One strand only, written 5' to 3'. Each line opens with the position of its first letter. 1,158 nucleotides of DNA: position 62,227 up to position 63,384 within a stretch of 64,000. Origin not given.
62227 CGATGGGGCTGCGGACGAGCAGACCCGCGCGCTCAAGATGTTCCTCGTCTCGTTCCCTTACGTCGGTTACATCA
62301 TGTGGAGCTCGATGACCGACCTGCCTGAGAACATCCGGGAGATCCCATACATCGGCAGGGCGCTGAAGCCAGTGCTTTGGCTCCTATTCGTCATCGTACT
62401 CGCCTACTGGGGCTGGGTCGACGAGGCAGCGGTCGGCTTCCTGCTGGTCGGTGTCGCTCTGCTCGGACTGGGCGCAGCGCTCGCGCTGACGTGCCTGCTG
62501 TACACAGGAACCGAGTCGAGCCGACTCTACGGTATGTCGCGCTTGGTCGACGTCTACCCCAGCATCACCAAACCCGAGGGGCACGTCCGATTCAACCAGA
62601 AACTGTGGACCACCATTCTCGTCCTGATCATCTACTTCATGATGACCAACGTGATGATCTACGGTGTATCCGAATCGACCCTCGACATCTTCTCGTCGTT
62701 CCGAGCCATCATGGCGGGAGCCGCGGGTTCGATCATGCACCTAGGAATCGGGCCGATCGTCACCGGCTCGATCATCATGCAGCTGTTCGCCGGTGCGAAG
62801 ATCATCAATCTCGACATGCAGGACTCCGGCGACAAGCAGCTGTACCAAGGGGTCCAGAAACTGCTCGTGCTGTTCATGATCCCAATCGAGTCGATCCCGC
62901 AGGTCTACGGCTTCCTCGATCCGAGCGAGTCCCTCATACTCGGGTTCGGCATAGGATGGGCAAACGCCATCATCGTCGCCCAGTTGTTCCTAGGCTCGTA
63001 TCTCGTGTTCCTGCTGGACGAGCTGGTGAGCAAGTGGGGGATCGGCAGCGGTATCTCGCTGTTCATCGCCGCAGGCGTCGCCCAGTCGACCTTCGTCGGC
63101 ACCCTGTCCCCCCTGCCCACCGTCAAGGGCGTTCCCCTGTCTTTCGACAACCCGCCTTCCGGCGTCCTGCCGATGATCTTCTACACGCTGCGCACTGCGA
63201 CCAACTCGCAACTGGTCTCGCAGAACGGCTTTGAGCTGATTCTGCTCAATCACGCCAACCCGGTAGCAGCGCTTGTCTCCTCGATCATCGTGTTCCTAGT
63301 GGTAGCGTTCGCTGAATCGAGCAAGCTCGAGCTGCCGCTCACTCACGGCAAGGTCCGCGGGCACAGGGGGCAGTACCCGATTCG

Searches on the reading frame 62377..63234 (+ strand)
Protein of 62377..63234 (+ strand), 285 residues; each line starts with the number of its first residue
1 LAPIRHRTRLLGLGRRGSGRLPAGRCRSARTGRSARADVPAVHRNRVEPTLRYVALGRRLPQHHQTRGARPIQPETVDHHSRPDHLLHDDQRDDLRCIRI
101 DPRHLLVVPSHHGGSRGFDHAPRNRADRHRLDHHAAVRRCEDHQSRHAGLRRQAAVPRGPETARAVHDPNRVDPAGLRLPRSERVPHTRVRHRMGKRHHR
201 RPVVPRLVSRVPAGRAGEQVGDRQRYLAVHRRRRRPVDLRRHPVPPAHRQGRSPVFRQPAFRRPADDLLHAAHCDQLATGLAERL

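Call 8: search_protein_families(library=pfam, proteins=[window:62377-63234:+], max_evalue=0.00001)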
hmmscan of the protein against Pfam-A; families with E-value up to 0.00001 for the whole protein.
window:62377-63234:+ (285 aa): 0 families

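Call 66: find_encoding_contigs(protein=window:62377-63231:+, flank=10000, max_places=1)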
Protein window:62377-63231:+ (285 aa): no gene with exactly this product is on record in the collection.
